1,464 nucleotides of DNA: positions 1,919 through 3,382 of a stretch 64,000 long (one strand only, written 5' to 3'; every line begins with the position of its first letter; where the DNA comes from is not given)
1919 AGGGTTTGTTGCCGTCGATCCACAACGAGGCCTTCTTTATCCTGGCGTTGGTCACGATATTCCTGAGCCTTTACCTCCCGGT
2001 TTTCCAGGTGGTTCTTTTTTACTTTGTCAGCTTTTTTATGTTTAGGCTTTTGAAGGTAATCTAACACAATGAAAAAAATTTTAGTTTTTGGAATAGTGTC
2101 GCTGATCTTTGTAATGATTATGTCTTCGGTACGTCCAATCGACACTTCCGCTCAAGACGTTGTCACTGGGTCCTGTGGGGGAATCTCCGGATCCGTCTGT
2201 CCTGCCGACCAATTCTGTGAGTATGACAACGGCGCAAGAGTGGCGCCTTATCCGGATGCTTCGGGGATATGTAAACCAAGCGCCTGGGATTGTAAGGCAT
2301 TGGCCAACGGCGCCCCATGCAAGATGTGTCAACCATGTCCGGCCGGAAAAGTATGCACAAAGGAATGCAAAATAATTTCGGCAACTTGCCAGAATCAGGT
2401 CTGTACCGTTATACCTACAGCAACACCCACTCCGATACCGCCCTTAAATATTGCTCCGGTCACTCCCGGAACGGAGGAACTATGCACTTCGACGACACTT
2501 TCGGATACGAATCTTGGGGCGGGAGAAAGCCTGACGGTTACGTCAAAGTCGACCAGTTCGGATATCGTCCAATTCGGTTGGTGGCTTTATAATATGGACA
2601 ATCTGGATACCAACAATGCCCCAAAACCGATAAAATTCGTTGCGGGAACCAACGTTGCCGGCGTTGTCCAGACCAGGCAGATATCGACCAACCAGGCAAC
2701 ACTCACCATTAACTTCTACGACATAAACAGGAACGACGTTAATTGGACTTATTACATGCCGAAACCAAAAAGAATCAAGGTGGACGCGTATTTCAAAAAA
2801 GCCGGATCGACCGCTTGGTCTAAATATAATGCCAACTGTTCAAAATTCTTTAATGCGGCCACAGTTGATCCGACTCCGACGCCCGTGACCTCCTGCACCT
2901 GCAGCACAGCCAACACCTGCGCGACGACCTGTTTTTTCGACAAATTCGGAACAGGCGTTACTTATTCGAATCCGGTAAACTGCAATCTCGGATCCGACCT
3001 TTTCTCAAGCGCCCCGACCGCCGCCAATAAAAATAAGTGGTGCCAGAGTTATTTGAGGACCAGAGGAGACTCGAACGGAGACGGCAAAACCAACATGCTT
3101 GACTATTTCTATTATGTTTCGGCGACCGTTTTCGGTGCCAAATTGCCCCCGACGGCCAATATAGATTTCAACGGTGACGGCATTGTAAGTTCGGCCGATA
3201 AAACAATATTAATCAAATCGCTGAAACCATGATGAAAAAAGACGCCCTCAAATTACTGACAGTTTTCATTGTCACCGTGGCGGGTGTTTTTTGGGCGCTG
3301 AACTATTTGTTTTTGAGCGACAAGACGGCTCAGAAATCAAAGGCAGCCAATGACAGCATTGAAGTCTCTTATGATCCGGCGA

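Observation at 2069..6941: Translationally coupled cohesin/dockerin/LPXTG operon: a possible self-assembling cell-surface scaffold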

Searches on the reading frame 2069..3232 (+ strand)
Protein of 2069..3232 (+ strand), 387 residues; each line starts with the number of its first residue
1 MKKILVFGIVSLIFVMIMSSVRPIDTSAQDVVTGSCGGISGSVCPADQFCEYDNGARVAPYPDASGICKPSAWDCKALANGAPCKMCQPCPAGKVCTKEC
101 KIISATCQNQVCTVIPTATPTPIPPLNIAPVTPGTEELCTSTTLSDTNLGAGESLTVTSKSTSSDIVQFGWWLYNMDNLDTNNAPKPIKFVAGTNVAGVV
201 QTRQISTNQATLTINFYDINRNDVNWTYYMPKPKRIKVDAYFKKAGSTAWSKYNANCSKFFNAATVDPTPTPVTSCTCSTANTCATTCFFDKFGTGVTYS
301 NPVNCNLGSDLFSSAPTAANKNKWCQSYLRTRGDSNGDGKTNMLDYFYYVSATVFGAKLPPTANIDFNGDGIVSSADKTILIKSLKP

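Call 3: search_protein_families(library=pfam, proteins=[window:2069-3232:+], max_evalue=1)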
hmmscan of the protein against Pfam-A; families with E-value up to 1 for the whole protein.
window:2069-3232:+ (387 aa): 1 family
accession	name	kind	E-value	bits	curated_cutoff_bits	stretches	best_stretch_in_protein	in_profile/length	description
PF00404.24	Dockerin_1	-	5.4e-06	27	22.9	1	333-385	2-56/57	Dockerin type I domain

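Call 28: search_protein_families(library=ncbifam, proteins=[window:2069-3232:+], max_evalue=1)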
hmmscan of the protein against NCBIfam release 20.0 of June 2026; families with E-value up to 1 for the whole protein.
window:2069-3232:+ (387 aa): 0 families

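Call 64: find_homologous_proteins(query=window:2069-3232:+, max_evalue=0.001)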
Query window:2069-3232:+ (387 aa): 65 proteins with E <= 0.001 among 7160 candidates.
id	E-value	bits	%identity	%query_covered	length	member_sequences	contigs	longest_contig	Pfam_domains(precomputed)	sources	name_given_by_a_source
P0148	5.2e-259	877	98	100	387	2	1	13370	PF00404.25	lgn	-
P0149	3.1e-182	624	70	100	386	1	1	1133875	PF00404.25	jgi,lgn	jgi:hypothetical protein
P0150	3.2e-175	601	66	100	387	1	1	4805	-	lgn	-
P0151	1.5e-168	579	64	100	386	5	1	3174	-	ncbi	-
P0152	1.1e-162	560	63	100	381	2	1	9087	PF00404.25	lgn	-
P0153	8.5e-156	537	60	100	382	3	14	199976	PF00404.25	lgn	-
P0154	3.0e-155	535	63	100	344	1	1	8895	PF00404.25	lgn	-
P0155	1.0e-115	405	69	70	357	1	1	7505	PF00404.25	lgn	-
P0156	1.3e-115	405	67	68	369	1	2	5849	PF00404.25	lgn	-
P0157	3.0e-108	381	65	66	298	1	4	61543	PF00404.25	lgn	-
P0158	1.2e-107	379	64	67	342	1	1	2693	PF00404.25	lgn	-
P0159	1.4e-103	365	61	67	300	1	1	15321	-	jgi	-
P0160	8.6e-95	336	56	66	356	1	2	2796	PF00404.25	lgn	-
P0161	8.5e-90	320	54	63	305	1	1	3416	PF00404.25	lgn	-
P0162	3.1e-83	298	49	74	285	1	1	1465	PF00404.25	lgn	-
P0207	1.1e-13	69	38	28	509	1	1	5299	PF00090.26,PF02018.24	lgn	-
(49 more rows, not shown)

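Call 75: predict_structure(alignment_id=A10)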
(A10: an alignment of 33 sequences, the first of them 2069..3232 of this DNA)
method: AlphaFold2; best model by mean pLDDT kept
length: 387 residues; sequences in the alignment: 33
mean_pLDDT: 78.3   pTM: 0.55
mean pLDDT of the five models: 78.3, 75.4, 73.7, 72.6, 71.0
residues with pLDDT >= 90: 132; 70-90: 132; 50-70: 96; < 50: 27
segments of 3 or more residues with pLDDT < 50: 25-30, 293-297, 331-340
pLDDT, mean of each block of 10 residues (from residue 1): 87 89 49 74 80 82 86 79 76 56 82 77 89 96 96 95 98 94 94 92 96 96 83 94 96 98 78 79 75 51 65 68 67 41 58 62 57 62 50
secondary structure, 60 per line:
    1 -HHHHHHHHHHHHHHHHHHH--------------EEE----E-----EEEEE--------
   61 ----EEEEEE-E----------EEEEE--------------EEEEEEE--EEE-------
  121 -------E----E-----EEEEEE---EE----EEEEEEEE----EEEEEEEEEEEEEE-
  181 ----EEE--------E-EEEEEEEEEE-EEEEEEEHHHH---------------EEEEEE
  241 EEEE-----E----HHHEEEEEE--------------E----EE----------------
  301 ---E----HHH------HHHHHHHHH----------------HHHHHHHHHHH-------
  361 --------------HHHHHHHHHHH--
elements in order: H2-20 E35-37 E48-52 E65-70 E83-87 E102-108 E111-113 E139-144 E154-161 E166-179 E185-187 E198-207 E209-215 H216-219 E235-244 E258-263 H318-326 H343-353 H375-385

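Call 80: fold_search(model_id=the predicted structure, library=pdb)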
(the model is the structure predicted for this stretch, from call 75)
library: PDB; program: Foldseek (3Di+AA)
matches with E <= 10: 1995; with E <= 0.001: 46
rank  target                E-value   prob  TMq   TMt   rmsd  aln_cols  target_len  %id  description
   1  2zou_A                4.0e-05  1.00  0.20  0.50   8.9       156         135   10  Crystal structure of human F-spondin reeler domain (fragment 2) (released 2008-10-14)
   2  2zot_C                4.3e-05  1.00  0.21  0.50   5.9       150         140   10  Crystal structure of human F-spondin reeler domain (fragment 1) (released 2008-10-14)
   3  6r5o_A                5.1e-05  1.00  0.19  0.11   7.0       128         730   15  The crystal structure the Glycoside Hydrolase BglX inactive mutant D286N from P. aeruginosa in complex with two glucos (released 2020-04-15)
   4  6r5p_B                5.1e-05  1.00  0.18  0.11   6.8       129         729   14  The crystal structure of Glycoside Hydrolase BglX inactive mutant D286N from P. aeruginosa in complex with glucose (released 2020-04-15)
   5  2zou_B                5.8e-05  1.00  0.20  0.49   9.0       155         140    8  Crystal structure of human F-spondin reeler domain (fragment 2) (released 2008-10-14)
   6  21ji_A                5.8e-05  1.00  0.19  0.11   6.9       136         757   14  Crystal structure of isoprimeverose-producing enzyme from Phaeoacremonium minimum (released 2026-04-08)
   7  5xxn_B                6.1e-05  1.00  0.19  0.11   6.5       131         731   11  Crystal Structure of mutant (D286N) beta-glucosidase from Bacteroides thetaiotaomicron in complex with sophorose (released 2017-12-13)
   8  6r5p_A                6.1e-05  1.00  0.18  0.11   7.1       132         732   14  The crystal structure of Glycoside Hydrolase BglX inactive mutant D286N from P. aeruginosa in complex with glucose (released 2020-04-15)
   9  6r5i_B                6.5e-05  1.00  0.18  0.11   7.1       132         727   14  The crystal structure of the Glycoside Hydrolase BglX from P. aeruginosa (released 2020-04-15)
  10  5xxo_B                7.8e-05  1.00  0.18  0.11   7.2       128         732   13  Crystal structure of mutant (D286N) GH3 beta-glucosidase from Bacteroides thetaiotaomicron in complex with sophorotrio (released 2017-12-13)
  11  5xxl_B                7.8e-05  1.00  0.18  0.11   7.0       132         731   11  Crystal structure of GH3 beta-glucosidase from Bacteroides thetaiotaomicron (released 2017-12-13)
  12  3u4a_A                8.8e-05  1.00  0.18  0.11   6.8       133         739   16  From soil to structure: a novel dimeric family 3-beta-glucosidase isolated from compost using metagenomic analysis (released 2013-04-10)
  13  21ji_C                9.3e-05  1.00  0.19  0.11   7.0       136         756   13  Crystal structure of isoprimeverose-producing enzyme from Phaeoacremonium minimum (released 2026-04-08)
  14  5xxl_A                9.3e-05  1.00  0.18  0.11   6.9       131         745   12  Crystal structure of GH3 beta-glucosidase from Bacteroides thetaiotaomicron (released 2017-12-13)
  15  8dl0_A                9.9e-05  1.00  0.20  0.20   6.6       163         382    9  CryoEM structure of the nucleotide-free and open channel A.aeolicus WzmWzt transporter (released 2022-09-21)
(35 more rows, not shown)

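Call 90: list_cluster_members(proteins=[P0219, window:5662-6330:+, window:2069-3232:+, window:5042-5665:+, window:6327-6941:+, window:1768-2064:+])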
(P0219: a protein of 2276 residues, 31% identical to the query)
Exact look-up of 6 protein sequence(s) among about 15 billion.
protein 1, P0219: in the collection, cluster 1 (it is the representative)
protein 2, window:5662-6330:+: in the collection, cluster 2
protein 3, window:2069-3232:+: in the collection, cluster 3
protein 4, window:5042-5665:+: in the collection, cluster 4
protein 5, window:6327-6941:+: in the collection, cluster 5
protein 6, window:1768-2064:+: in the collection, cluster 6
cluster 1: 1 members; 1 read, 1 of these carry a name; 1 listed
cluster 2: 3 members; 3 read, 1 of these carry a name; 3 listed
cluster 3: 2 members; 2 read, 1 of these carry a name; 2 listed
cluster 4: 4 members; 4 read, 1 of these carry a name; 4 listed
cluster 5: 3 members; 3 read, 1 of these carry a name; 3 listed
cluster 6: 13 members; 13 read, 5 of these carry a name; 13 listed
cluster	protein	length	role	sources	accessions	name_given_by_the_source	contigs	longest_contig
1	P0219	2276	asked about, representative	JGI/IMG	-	hypothetical protein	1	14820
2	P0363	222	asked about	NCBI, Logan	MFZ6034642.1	MAG: cohesin domain-containing protein [Patescibacteria group bacterium]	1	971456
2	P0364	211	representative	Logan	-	-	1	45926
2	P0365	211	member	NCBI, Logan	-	-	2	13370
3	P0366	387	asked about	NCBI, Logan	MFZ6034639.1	MAG: dockerin type I domain-containing protein [Patescibacteria group bacterium]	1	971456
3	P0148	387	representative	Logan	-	-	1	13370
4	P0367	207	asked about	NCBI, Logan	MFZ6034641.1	MAG: cohesin domain-containing protein [Patescibacteria group bacterium]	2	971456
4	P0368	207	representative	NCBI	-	-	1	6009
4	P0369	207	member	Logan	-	-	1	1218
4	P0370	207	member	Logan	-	-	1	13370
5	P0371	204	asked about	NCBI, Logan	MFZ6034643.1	MAG: fibronectin type III domain-containing protein [Patescibacteria group bacterium]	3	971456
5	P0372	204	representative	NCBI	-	-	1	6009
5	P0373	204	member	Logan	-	-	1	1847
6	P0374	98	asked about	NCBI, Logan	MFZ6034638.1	MAG: hypothetical protein ACOYUB_00605 [Patescibacteria group bacterium]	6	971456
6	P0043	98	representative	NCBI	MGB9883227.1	MAG: hypothetical protein ACPLRN_01790 [Microgenomates group bacterium]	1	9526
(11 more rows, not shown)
